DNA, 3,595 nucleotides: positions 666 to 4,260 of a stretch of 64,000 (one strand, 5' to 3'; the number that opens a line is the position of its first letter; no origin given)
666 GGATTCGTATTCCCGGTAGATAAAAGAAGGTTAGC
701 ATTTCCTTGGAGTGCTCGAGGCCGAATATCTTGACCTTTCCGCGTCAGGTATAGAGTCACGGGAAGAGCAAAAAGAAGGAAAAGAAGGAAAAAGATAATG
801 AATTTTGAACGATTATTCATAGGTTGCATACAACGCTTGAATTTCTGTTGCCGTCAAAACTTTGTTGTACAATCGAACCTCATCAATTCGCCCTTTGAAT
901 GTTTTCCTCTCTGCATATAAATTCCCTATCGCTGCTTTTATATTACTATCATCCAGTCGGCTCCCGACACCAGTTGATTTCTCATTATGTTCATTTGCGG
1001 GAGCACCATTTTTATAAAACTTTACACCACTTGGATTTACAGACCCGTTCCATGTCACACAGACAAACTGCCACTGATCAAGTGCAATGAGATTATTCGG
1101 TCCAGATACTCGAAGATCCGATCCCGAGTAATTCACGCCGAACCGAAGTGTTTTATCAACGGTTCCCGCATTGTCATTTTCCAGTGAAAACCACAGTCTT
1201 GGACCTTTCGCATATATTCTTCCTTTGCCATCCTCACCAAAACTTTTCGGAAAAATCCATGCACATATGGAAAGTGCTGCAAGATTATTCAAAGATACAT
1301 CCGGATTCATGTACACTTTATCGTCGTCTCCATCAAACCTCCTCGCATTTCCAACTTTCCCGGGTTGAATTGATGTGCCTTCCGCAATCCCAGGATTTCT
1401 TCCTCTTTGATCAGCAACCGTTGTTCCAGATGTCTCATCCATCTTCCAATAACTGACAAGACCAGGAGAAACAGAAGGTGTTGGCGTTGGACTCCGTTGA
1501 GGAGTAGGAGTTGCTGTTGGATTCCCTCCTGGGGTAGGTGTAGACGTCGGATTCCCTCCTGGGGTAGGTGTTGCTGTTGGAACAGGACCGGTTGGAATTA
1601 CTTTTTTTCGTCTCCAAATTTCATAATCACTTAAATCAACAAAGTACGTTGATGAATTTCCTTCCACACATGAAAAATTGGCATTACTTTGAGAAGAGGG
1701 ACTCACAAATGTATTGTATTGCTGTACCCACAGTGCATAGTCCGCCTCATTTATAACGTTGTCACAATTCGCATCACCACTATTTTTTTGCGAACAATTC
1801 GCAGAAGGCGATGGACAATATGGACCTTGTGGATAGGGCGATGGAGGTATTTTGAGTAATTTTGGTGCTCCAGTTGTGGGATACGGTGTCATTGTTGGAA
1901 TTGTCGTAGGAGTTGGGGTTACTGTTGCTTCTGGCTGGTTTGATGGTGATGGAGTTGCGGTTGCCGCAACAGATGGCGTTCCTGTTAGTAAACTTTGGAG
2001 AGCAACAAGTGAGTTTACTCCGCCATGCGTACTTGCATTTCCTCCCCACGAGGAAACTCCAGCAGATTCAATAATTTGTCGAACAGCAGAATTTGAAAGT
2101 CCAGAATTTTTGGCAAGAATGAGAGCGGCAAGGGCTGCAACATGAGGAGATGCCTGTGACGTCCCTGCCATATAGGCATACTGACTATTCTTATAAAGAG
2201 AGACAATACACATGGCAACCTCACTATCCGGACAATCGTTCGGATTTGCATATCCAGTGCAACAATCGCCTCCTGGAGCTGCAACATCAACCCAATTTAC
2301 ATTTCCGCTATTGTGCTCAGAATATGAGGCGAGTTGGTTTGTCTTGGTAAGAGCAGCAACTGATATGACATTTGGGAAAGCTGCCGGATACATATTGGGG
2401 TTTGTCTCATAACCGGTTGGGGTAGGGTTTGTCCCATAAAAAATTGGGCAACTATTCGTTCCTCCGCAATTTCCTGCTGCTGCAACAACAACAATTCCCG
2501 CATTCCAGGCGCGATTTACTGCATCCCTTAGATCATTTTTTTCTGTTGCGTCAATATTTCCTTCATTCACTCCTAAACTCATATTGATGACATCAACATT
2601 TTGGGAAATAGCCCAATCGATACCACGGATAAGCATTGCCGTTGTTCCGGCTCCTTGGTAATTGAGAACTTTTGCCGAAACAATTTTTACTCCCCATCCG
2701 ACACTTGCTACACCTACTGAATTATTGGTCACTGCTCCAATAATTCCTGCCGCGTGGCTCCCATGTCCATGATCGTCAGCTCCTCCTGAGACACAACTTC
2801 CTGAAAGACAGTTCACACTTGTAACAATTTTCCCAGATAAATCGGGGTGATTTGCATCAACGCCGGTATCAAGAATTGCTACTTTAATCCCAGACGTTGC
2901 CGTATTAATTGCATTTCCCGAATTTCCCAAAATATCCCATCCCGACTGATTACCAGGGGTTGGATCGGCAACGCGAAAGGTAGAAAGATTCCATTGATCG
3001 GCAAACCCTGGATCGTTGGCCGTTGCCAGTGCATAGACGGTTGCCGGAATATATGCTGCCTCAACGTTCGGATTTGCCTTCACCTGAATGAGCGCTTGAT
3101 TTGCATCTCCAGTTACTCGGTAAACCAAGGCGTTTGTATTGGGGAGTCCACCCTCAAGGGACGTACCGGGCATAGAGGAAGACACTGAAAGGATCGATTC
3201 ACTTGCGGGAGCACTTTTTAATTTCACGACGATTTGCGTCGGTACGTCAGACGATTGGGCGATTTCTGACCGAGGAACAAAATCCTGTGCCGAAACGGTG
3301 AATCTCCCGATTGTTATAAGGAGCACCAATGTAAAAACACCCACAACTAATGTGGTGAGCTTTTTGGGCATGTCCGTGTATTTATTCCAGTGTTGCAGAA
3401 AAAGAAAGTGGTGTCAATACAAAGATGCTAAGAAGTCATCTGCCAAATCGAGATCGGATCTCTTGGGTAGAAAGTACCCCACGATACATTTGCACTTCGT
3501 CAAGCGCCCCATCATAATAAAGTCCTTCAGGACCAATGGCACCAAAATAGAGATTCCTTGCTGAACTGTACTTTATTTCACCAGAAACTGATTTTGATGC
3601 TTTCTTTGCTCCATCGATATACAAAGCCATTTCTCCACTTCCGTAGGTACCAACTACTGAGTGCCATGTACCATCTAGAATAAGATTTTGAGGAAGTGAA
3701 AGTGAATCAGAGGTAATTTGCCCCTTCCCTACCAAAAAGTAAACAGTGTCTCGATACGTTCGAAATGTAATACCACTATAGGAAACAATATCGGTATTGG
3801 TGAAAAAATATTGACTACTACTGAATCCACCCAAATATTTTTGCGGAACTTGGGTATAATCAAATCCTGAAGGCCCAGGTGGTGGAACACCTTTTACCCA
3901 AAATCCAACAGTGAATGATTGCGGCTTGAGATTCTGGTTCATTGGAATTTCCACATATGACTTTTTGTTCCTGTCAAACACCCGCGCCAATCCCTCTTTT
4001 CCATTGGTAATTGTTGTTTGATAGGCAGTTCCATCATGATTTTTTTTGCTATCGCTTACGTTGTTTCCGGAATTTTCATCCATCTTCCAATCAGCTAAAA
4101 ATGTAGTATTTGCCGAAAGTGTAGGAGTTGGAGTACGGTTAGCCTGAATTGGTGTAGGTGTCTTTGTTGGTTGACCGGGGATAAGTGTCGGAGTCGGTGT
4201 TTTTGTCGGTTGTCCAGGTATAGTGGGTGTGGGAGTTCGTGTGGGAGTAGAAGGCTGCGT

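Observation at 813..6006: Two different secreted proteases (S8 subtilisin and M4 thermolysin-like) share a paralogous C-terminal LamG/ConA-like lectin module behind Pro/Thr linkers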

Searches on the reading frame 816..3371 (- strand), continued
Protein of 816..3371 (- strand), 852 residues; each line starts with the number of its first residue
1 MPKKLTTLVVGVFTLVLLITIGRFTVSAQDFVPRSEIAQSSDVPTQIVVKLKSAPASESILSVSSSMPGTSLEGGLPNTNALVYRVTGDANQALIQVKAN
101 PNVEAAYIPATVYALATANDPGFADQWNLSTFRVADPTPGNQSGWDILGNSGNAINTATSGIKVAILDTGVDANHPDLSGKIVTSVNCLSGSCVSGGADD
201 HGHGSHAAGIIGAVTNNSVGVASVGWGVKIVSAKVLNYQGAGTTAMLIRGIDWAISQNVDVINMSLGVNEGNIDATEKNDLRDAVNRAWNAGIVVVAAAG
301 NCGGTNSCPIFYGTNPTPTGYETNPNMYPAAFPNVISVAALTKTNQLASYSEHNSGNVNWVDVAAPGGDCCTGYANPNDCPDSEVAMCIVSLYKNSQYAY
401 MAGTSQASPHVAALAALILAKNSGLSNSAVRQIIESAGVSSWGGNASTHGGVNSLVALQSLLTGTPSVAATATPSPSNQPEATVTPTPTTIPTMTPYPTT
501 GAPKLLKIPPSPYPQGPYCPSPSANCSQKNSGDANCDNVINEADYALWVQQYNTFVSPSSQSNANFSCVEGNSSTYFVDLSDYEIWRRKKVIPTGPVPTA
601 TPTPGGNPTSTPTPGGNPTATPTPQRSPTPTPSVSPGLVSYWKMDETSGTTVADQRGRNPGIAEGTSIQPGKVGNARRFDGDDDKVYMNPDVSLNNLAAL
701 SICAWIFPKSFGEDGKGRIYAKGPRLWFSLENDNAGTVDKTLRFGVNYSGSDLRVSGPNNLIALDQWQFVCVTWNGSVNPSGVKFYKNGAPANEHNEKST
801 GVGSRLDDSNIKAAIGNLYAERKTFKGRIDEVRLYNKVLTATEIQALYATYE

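Call 19: find_encoding_contigs(protein=P0002, flank=10000, max_places=4)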
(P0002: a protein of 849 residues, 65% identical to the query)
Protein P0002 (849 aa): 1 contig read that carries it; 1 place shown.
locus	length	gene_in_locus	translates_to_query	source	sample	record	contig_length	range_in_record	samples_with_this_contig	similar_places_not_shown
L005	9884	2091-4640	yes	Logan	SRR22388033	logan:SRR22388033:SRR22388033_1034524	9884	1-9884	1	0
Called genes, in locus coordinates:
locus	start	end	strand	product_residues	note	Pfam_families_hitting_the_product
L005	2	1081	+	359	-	?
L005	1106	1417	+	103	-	-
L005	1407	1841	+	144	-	PF24109:DUF7384 (faint), PF13470:PIN_3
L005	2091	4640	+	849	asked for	PF00082:Peptidase_S8, PF13385:Laminin_G_3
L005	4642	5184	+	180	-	-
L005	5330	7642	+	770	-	PF25021:TEN_NHL (faint), PF08450:SGL (faint), PF17170:DUF5128, PF01436:NHL (weak)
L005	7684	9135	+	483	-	-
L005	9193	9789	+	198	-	PF00963:Cohesin (weak)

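Call 79: search_protein_families(library=ncbifam, proteins=[window:816-3371:-, L001:9174-11432:+, L001:11485-12945:+, L001:13001-13597:+], max_evalue=0.01)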
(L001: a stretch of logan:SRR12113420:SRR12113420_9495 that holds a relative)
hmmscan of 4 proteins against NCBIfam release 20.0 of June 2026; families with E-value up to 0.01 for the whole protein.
window:816-3371:- (852 aa): 8 families
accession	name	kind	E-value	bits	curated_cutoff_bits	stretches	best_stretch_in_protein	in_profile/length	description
TIGR03921.1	T7SS_mycosin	equivalog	6.4e-44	150.5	278.75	1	160-488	13-315/353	type VII secretion-associated serine protease mycosin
NF049966.1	QH_SP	equivalog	1e-16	61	165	1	163-303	1-126/219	subtilisin-like serine protease QhpE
NF033595.1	denti_PrtP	equivalog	9.1e-16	57.6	300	2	327-464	382-508/606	dentilisin complex serine proteinase subunit PrtP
NF052521.1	TafC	equivalog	1.5e-08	34.2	410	1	639-850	149-362/373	TafC family fimbrial protein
NF040553.1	SGO_0316_fam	subfamily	9.1e-06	23.6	1400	1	229-343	390-501/1486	SGO_0316/SGO_0317 family LPXTG-anchored serine peptidase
NF042956.1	IteS_antiphage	equivalog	8.5e-05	21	900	1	164-420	259-510/747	S8 family anti-phage peptidase IteS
TIGR03895.1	protease_PatA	subfamily_domain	0.0022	16.8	421.05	0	239-305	38-102/606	PatA/PatG family cyanobactin maturation protease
NF040809.1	germ_prot_CspBA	exception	0.0024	15.6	1250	1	197-306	718-828/1099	bifunctional germination protease/germinant receptor pseudoprotease CspBA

L001:9174-11432:+ (753 aa): 0 families

L001:11485-12945:+ (487 aa): 0 families

L001:13001-13597:+ (199 aa): 0 families

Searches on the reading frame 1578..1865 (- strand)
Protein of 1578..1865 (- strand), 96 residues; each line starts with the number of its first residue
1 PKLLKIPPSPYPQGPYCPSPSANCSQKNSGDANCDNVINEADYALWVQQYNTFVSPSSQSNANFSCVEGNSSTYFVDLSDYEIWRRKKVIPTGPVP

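Call 8: search_protein_families(library=pfam, proteins=[window:1578-1865:-], max_evalue=10)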
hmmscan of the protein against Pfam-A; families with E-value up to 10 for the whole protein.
seq(96 aa): 1 family
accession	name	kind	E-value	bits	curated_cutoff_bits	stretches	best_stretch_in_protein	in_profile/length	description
PF00404.24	Dockerin_1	-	0.08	13.6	22.9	1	30-59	2-33/57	Dockerin type I domain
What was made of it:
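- On Dockerin (type I, PF00404): The window module scores 13.6 bits vs cut-off 22.9 (call 8).
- The window dockerin alone fails Pfam's cut-off (13.6 vs 22.9 bits, call 8).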

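Call 39: search_solved_structures(query=A2, max_evalue=10, show_alignments=2)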
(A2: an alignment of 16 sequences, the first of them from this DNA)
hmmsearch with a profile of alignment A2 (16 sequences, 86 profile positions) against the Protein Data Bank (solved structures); distinct sequences matched with E-value up to 10: 30.
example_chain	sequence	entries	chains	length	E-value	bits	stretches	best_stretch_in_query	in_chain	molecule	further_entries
2y3n_B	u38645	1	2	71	2.5e-06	31.1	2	22-57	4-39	CELLULOSOMAL FAMILY-48 PROCESSIVE GLYCOSIDE HYDROLASE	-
4fl4_A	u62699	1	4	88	4.2e-05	27.2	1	20-59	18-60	Glycoside hydrolase family 9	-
1daq_A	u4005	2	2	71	0.00068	23.3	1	21-45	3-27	ENDOGLUCANASE SS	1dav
2mte_A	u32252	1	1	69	0.00082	23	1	21-45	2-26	Cellulose 1,4-beta-cellobiosidase (reducing end) CelS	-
4dh2_B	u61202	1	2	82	0.001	22.7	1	23-48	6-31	Dockerin type 1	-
2vn5_B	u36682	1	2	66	0.0021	21.7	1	24-45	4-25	ENDOGLUCANASE A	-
5m2s_B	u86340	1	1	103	0.0054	20.4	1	20-48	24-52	Doc8: Type I dockerin repeat domain from family 9 glycoside hydrolase WP_009982745[Ruminoc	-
2vn6_B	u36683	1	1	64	0.0072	20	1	24-45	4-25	ENDOGLUCANASE A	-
1ohz_B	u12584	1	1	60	0.0092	19.7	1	25-44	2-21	ENDO-1,4-BETA-XYLANASE Y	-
2ccl_B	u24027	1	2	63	0.01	19.5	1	25-44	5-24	ENDO-1,4-BETA-XYLANASE Y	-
8ajy_B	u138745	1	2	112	0.011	19.4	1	21-76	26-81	Dockerin from ScaH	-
5lxv_B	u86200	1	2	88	0.012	19.3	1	23-46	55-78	Carbohydrate-binding protein WP_009985128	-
6kg9_A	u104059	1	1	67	0.013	19.2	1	20-44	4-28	And cellulose-binding endoglucanase family 9 CelL ortholog dockerin domain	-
5m2o_B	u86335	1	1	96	0.013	19.2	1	16-50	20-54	Group I Dockerin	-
4cj0_A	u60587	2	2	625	0.016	18.9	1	23-59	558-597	ENDOGLUCANASE D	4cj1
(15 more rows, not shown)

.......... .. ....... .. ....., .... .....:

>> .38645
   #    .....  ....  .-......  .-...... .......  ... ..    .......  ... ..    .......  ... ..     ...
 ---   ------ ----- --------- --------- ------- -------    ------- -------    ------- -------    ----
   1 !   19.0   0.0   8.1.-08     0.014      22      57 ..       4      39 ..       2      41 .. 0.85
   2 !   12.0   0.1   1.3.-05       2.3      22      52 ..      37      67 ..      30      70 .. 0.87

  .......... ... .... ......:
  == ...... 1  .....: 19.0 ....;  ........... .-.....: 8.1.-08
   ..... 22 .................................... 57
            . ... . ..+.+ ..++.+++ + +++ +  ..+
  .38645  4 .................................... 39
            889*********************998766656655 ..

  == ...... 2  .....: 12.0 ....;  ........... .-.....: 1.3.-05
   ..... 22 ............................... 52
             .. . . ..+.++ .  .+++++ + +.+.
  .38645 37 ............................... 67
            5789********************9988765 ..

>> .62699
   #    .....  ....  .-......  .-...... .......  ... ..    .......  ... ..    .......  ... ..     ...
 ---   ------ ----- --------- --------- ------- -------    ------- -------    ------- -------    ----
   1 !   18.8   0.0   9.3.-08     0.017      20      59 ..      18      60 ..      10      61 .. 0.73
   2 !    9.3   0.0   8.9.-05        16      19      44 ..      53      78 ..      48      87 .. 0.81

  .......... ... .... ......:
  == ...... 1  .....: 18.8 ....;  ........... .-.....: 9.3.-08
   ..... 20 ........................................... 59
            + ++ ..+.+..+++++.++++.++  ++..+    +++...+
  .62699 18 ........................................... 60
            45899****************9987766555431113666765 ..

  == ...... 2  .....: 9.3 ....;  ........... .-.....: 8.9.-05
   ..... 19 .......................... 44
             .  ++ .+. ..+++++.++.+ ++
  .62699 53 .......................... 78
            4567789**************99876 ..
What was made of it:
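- Checked: (ii) As a single sequence the dockerin-like stretch is below Pfam's cut-off (13.6 vs 22.9 bits, call 8), but it is confirmed at profile level (call 39).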

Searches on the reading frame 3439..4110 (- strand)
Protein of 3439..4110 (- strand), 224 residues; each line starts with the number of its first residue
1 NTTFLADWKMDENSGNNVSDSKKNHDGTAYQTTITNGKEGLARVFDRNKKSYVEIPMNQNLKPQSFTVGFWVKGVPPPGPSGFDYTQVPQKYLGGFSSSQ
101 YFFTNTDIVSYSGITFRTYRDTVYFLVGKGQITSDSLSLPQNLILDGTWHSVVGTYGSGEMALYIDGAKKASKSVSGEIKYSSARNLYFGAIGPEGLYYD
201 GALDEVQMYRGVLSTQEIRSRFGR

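Call 59: search_solved_structures(query=window:3439-4110:-, max_evalue=0.01)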
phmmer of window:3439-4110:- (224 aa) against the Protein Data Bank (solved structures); distinct sequences matched with E-value up to 0.01: 3.
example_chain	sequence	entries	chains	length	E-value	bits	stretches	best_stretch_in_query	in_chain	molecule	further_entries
2jd4_A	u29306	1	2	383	0.00054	23.2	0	100-192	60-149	LAMININ SUBUNIT ALPHA-1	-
8sl1_A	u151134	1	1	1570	0.006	19.7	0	125-207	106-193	Pappalysin-2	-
9b6m_B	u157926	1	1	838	0.0082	19.3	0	34-222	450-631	PG1 heavy chain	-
